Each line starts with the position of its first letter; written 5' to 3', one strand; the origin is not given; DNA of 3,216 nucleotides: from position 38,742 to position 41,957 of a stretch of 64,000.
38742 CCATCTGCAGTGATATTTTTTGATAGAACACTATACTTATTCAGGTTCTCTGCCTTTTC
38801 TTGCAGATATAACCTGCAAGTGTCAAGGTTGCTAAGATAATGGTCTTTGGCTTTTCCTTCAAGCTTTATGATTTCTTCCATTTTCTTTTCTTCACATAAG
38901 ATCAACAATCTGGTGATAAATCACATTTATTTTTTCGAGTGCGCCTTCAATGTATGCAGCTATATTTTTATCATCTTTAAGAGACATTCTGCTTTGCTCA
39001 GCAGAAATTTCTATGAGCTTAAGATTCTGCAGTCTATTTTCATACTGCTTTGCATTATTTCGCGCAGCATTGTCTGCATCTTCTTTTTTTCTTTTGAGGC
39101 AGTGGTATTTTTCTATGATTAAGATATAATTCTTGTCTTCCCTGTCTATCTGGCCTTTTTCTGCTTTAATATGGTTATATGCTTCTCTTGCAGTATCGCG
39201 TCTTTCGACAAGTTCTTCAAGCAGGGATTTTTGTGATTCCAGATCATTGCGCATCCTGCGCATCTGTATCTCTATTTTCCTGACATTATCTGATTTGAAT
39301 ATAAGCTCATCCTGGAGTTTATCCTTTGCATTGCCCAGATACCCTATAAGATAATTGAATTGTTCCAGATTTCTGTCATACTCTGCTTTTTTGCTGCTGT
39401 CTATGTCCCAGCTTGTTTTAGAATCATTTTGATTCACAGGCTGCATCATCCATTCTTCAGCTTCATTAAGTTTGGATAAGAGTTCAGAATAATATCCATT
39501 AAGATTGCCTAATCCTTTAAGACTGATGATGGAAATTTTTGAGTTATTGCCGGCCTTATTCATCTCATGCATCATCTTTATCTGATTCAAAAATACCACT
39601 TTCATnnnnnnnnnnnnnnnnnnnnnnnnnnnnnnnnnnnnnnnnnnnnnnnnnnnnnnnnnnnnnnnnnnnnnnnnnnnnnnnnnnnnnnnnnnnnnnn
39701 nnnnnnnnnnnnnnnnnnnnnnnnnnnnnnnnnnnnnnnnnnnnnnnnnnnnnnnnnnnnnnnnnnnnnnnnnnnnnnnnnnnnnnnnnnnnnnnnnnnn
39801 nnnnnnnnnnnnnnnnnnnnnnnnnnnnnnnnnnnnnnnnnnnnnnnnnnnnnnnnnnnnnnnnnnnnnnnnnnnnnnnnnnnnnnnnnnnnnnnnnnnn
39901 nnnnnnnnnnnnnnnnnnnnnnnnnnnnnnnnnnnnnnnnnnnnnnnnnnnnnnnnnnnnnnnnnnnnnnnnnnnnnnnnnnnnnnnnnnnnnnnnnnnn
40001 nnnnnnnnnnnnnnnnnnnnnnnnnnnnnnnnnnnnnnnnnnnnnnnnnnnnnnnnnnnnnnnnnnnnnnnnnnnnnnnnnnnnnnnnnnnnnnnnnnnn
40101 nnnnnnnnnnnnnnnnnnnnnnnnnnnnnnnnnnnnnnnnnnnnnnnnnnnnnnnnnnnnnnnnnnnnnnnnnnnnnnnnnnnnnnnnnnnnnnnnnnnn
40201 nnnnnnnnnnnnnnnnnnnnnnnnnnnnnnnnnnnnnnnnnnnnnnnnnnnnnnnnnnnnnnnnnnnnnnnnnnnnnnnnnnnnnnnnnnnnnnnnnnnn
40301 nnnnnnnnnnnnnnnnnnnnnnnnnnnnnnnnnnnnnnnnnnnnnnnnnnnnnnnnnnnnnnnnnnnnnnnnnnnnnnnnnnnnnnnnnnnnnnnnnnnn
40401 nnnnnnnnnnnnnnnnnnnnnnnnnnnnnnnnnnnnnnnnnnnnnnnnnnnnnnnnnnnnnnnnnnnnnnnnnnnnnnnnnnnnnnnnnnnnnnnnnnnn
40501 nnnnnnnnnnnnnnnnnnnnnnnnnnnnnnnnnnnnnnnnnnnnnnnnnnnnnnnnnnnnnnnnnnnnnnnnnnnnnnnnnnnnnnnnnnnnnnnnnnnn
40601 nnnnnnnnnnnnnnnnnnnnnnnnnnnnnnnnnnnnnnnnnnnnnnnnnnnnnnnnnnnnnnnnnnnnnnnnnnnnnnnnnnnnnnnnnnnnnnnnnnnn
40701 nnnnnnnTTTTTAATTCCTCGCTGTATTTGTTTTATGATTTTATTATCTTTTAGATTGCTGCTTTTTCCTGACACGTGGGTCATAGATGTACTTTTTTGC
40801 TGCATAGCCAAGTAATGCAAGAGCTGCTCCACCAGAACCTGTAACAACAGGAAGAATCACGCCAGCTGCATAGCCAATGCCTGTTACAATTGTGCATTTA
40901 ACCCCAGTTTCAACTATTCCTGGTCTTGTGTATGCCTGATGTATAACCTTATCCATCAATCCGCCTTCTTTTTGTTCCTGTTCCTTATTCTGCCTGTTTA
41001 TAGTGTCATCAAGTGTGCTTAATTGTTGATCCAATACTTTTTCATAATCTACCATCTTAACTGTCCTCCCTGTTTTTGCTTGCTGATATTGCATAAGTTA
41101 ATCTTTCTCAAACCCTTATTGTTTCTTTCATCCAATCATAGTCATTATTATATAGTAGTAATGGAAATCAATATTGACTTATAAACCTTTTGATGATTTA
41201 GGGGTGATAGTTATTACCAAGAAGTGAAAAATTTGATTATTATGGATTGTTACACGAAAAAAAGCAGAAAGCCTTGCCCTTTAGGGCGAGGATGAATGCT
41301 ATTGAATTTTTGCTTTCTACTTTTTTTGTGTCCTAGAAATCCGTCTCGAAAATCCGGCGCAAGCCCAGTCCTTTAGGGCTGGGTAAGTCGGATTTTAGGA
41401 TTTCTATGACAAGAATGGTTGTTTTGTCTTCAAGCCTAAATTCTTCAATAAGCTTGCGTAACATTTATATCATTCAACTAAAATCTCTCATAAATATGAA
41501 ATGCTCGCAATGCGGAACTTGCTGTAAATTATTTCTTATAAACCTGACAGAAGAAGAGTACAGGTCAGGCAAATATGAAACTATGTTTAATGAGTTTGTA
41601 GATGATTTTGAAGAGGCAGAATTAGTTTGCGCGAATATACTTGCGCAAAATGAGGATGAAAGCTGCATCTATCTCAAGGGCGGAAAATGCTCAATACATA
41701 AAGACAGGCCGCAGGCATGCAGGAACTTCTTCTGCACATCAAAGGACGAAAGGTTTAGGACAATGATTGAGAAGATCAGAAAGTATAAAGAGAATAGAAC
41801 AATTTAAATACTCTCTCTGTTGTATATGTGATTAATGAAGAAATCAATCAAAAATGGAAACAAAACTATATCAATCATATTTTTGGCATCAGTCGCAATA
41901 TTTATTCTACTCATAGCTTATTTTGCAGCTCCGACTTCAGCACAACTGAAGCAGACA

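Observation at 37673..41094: Co-directional downstream module of an unknown 411-aa protein, two long coiled-coil proteins and a glycine-zipper membrane protein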

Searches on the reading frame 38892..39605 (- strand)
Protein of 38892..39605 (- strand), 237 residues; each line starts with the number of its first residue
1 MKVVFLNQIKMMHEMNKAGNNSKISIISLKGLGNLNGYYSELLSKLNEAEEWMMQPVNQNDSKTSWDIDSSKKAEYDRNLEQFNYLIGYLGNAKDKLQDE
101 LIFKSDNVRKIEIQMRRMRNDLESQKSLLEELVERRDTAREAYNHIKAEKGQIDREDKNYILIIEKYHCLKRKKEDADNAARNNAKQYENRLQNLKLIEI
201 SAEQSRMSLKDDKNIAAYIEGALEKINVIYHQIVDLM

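Call 3: search_protein_families(library=pfam, proteins=[window:38892-39605:-], max_evalue=1)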
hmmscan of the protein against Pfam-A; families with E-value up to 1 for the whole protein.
window:38892-39605:- (237 aa): 4 families
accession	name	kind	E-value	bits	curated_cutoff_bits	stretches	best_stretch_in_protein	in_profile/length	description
PF04229.20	GrpB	-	0.088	13.4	25.5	1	71-157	56-141/159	GrpB protein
PF23338.1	PTHB1_hp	-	0.099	13.5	27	0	97-134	64-101/104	PTHB1 hairpin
PF03739.19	LptF_LptG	-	0.32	10.4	27.9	1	98-216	140-254/353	Lipopolysaccharide export system permease LptF/LptG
PF08328.16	ASL_C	-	0.53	10.8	35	1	107-174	33-103/115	Adenylosuccinate lyase C-terminal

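Call 4: search_protein_families(library=padloc, proteins=[window:38892-39605:-], max_evalue=1)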
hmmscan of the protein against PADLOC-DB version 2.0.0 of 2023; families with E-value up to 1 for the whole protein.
window:38892-39605:- (237 aa): 1 family
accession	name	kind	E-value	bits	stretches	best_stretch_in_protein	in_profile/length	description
PDLC00006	DruC1|DruC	-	0.12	8.7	1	72-220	197-361/626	Unknown function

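Call 5: search_protein_families(library=ncbifam, proteins=[window:38892-39605:-], max_evalue=1)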
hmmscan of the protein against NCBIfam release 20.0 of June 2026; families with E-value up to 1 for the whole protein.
window:38892-39605:- (237 aa): 5 families
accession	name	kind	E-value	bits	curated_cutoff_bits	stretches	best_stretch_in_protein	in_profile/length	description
TIGR02168.1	SMC_prok_B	equivalog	0.0038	15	567.35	1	44-225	281-460/1181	chromosome segregation protein SMC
NF002141.0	PRK00977.1-5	equivalog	0.063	13.2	92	1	172-222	7-55/93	exodeoxyribonuclease VII small subunit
NF002138.0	PRK00977.1-2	equivalog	0.064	13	77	0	41-67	45-71/77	exodeoxyribonuclease VII small subunit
NF009064.0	PRK12398.1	equivalog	0.15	12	207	1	136-219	75-158/165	pyruvoyl-dependent arginine decarboxylase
NF008236.0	PRK11007.1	equivalog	0.3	9.6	409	1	101-196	16-112/473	PTS trehalose transporter subunit IIBC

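Call 18: search_protein_families(library=phrogs, proteins=[window:38892-39605:-], max_evalue=0.1)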
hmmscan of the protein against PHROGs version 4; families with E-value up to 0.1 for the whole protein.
window:38892-39605:- (237 aa): 0 families

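Call 89: search_solved_structures(query=A6, max_evalue=10)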
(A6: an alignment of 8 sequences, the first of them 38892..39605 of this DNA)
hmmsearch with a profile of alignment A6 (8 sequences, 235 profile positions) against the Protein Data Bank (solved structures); distinct sequences matched with E-value up to 10: 2.
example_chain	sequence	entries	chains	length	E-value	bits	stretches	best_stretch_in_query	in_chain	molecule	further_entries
3ajw_A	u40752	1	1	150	0.025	17.2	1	55-164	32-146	Flagellar fliJ protein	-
9zcs_D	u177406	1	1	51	0.69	12.5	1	191-230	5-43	SNAP receptor-like protein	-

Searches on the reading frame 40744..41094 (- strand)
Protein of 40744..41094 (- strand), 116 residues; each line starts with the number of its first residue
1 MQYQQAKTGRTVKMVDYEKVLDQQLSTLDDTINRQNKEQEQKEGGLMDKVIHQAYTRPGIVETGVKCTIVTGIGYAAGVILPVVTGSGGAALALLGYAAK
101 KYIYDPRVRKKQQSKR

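Call 3: search_protein_families(library=pfam, proteins=[window:40744-41094:-], max_evalue=1)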
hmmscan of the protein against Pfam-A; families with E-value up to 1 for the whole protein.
window:40744-41094:- (116 aa): 0 families

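Call 4: search_protein_families(library=padloc, proteins=[window:40744-41094:-], max_evalue=1)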
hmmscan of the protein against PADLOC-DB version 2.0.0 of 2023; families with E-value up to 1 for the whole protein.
window:40744-41094:- (116 aa): 0 families

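Call 5: search_protein_families(library=ncbifam, proteins=[window:40744-41094:-], max_evalue=1)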
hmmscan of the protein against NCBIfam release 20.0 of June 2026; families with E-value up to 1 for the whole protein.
window:40744-41094:- (116 aa): 0 families

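Call 18: search_protein_families(library=phrogs, proteins=[window:40744-41094:-], max_evalue=0.1)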
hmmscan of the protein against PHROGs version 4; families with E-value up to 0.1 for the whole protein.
window:40744-41094:- (116 aa): 0 families

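Call 108: search_protein_families(library=pfam, alignment_id=A7, max_evalue=1)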
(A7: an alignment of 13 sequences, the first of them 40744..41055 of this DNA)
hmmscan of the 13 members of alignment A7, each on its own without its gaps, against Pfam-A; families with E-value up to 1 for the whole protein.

A. member 1, window:40744-41055:- (103 aa): 0 families

B. families by the number of members that match (of 13 scanned): 11 families
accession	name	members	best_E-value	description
PF10247.14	Romo1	1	0.024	Reactive mitochondrial oxygen species modulator 1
PF01988.24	VIT1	1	0.029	VIT family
PF10431.15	ClpB_D2-small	1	0.15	C-terminal, D2-small domain, of ClpB protein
PF19333.4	FAXC_N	1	0.15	Failed axon connections homolog N-terminus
PF00871.23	Acetate_kinase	1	0.18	Acetokinase family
PF22734.1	NNH2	1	0.18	NACHT N-terminal Helical domain 2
PF20572.3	DUF6781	1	0.19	Family of unknown function (DUF6781)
PF22040.1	U9-ORF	1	0.2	Secreted glycosylated protein U9-ORF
PF09546.15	Spore_III_AE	1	0.21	Stage III sporulation protein AE (spore_III_AE)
PF03176.21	MMPL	1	0.35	MMPL family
PF11981.13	DUF3482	1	0.99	Domain of unknown function (DUF3482)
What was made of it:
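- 40744..41055 (-): TM: small membrane protein of 103 aa (the ORF extends to 41094, 116 aa). It has an N-terminal helix, a Gly/Ala-rich hydrophobic hairpin with a central (L/I)P, a GKK(F/Y)(I/V)YDP motif and a basic tail. It is the first gene of the block. No Pfam family (calls 3, 108).
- Tried and rejected: Pfam on 13 members of the small-membrane-protein family gave no recurrent hit (call 108).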

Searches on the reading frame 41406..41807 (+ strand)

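Call 53: search_protein_families(library=pfam, proteins=[window:41406-41807:+], max_evalue=0.001)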
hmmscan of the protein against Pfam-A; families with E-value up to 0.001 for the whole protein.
window:41406-41807:+ (133 aa): 1 family
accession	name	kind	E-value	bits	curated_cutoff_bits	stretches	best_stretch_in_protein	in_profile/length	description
PF03692.20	CxxCxxCC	-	4.6e-09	37.3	23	1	32-111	1-72/85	Putative zinc- or iron-chelating domain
